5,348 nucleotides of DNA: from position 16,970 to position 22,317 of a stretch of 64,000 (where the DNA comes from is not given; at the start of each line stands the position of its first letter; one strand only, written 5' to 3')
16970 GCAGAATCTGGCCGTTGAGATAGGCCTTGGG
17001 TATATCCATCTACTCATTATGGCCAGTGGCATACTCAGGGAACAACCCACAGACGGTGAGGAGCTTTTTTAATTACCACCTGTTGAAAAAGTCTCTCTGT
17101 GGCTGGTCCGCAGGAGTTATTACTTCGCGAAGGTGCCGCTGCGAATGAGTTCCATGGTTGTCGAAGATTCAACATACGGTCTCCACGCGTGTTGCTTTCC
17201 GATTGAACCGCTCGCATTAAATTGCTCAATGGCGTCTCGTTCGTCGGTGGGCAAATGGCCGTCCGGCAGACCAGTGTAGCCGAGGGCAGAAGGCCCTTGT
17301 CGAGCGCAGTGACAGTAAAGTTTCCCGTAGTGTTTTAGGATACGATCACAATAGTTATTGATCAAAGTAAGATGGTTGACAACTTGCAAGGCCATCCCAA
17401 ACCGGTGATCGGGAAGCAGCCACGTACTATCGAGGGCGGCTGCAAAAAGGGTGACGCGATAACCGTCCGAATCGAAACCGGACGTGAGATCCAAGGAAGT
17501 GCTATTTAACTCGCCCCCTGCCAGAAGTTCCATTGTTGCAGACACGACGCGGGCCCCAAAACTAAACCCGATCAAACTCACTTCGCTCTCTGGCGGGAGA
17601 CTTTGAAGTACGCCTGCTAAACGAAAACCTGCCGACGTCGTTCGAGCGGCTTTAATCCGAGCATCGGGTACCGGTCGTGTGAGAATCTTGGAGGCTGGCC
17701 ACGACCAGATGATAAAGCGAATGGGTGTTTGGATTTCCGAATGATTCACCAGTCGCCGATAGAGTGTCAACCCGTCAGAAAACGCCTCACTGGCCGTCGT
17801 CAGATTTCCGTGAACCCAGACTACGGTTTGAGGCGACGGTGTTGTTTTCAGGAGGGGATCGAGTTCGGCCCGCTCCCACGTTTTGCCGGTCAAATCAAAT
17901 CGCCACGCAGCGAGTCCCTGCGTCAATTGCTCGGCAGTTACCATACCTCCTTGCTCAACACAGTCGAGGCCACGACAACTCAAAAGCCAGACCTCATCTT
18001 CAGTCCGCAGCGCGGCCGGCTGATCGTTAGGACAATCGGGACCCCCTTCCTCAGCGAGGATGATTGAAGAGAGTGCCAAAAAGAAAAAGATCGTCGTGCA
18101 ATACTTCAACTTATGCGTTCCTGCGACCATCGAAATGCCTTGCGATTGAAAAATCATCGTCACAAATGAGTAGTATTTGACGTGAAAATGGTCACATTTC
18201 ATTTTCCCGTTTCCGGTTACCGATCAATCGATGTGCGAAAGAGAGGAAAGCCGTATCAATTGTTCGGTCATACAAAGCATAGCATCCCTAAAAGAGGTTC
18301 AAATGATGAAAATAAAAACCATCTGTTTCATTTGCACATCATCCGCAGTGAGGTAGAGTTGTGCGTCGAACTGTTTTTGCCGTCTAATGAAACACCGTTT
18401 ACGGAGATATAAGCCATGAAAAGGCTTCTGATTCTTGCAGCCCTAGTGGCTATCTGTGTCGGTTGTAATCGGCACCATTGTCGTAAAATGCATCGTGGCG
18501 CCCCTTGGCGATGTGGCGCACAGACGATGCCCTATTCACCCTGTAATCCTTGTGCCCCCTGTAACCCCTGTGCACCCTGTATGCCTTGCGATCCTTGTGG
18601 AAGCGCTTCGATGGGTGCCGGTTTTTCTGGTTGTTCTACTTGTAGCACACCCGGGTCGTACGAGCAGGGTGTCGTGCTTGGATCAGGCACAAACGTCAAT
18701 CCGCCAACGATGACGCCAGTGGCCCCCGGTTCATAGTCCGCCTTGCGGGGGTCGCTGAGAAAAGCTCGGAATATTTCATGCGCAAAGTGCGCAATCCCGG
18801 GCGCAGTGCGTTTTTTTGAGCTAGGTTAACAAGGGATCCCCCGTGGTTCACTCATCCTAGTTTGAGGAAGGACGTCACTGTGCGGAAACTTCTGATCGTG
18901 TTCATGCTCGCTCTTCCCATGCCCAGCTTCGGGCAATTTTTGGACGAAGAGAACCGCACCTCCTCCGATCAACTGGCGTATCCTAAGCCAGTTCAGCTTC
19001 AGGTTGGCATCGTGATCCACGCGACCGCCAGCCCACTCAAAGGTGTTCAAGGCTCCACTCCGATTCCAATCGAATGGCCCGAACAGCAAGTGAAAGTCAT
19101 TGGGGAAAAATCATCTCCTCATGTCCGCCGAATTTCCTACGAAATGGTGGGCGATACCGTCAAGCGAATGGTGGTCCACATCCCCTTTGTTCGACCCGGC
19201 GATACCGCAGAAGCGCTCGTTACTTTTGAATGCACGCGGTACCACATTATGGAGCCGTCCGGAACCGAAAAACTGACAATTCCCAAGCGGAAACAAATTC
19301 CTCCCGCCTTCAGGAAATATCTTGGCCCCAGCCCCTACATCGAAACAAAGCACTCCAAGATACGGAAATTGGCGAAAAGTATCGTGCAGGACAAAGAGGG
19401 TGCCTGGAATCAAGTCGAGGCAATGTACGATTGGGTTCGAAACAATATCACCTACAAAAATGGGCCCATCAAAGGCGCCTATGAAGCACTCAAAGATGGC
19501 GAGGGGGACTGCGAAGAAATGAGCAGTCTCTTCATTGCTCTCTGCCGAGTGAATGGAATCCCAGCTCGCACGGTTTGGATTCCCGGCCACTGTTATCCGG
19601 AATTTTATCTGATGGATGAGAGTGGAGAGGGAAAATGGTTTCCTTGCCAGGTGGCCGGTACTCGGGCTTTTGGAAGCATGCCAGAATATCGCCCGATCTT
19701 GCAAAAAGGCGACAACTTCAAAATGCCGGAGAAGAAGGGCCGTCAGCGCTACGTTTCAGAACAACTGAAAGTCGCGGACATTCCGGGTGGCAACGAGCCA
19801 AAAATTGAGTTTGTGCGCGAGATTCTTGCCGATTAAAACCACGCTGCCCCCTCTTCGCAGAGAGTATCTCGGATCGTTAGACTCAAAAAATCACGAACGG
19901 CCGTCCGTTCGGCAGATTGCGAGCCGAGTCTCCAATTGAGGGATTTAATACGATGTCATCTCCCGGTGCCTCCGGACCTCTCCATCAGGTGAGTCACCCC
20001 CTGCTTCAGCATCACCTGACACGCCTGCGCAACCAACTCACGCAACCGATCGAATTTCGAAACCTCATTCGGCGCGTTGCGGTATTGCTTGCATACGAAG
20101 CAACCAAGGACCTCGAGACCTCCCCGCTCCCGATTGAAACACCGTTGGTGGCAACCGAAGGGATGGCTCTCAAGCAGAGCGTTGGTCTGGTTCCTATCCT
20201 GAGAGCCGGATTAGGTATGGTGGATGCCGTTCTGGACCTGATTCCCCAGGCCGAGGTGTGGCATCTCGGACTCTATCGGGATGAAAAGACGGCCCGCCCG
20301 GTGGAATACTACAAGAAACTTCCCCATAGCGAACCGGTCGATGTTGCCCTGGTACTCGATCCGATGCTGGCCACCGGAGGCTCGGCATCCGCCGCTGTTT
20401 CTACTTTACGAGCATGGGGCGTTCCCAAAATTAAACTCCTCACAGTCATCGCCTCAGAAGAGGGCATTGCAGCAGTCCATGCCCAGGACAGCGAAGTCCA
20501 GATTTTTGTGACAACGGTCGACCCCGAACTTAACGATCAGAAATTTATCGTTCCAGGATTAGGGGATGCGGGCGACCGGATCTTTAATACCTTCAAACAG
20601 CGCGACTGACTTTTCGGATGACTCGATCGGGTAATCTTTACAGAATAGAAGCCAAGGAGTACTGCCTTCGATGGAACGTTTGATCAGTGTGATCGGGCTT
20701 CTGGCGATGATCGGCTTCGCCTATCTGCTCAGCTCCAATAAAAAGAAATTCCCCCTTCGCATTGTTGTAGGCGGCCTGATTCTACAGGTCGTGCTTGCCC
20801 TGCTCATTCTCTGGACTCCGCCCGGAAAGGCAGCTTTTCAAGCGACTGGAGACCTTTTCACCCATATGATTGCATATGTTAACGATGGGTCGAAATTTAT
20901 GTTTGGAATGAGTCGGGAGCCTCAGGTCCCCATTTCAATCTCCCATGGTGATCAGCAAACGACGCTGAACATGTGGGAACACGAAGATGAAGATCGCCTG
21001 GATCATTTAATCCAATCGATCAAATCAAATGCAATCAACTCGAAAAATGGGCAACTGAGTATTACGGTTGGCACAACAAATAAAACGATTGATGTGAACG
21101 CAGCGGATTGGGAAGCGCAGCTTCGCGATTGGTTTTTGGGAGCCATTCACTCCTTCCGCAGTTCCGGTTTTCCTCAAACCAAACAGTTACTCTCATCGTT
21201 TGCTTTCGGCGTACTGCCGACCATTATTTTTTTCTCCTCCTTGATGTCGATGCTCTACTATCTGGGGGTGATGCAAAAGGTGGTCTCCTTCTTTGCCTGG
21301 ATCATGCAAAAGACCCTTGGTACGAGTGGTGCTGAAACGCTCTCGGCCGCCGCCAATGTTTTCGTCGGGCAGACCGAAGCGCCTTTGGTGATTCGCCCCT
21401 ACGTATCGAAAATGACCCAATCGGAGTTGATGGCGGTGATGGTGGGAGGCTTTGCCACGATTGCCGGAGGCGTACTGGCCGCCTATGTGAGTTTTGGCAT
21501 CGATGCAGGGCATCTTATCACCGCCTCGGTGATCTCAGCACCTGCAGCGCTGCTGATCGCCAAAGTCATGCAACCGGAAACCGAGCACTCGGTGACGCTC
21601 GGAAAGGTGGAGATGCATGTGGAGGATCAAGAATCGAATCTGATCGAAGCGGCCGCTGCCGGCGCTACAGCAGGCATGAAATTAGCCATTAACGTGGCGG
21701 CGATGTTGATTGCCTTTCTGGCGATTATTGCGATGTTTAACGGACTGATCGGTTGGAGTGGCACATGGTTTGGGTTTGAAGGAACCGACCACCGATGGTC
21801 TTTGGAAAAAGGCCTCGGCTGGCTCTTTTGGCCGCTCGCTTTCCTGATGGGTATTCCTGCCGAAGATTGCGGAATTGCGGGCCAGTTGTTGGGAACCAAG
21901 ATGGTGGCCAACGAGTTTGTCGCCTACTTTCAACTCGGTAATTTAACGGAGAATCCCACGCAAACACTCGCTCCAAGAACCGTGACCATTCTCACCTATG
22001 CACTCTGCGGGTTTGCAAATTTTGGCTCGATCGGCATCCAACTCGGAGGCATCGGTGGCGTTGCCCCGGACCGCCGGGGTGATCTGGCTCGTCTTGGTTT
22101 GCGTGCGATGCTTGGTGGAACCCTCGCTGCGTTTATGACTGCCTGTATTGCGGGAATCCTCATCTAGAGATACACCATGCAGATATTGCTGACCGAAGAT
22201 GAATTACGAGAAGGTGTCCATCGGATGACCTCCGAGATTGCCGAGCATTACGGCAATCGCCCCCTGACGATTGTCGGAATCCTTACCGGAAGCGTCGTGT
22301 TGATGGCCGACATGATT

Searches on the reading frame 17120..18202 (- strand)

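Call 29: search_protein_families(library=pfam, proteins=[window:17120-18202:-], max_evalue=0.001)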
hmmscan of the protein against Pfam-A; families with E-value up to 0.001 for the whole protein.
window:17120-18202:- (360 aa): 1 family
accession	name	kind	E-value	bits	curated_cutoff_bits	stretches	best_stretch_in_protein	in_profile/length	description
PF05990.18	DUF900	-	0.00089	19.2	20.5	0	111-228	6-116/232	Alpha/beta hydrolase of unknown function (DUF900)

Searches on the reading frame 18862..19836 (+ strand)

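Call 29: search_protein_families(library=pfam, proteins=[window:18862-19836:+], max_evalue=0.001)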
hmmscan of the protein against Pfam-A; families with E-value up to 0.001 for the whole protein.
window:18862-19836:+ (324 aa): 1 family
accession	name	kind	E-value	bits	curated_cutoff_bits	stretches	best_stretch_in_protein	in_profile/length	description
PF01841.26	Transglut_core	-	2.1e-18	67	23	1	168-262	1-106/108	Transglutaminase-like superfamily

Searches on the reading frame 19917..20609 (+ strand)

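Call 73: search_protein_families(library=pfam, proteins=[window:19917-20609:+], max_evalue=0.00001)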
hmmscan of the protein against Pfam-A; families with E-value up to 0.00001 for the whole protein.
window:19917-20609:+ (230 aa): 1 family
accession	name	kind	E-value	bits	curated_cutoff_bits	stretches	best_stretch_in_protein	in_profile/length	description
PF14681.12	UPRTase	-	3.4e-72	242.7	27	1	26-225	3-206/206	Uracil phosphoribosyltransferase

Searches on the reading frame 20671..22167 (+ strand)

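Call 73: search_protein_families(library=pfam, proteins=[window:20671-22167:+], max_evalue=0.00001)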
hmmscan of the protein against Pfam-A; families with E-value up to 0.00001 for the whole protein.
window:20671-22167:+ (498 aa): 3 families
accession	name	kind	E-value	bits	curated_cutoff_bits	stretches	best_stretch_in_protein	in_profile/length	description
PF07662.18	Nucleos_tra2_C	-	1.2e-79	267.4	32.3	1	281-495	1-213/213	Na+ dependent nucleoside transporter C-terminus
PF01773.25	Nucleos_tra2_N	-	8.8e-23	81.1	27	1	8-79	1-72/74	Na+ dependent nucleoside transporter N-terminus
PF07670.19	Gate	-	8.6e-20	71.6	29.6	1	179-276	2-101/104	Nucleoside recognition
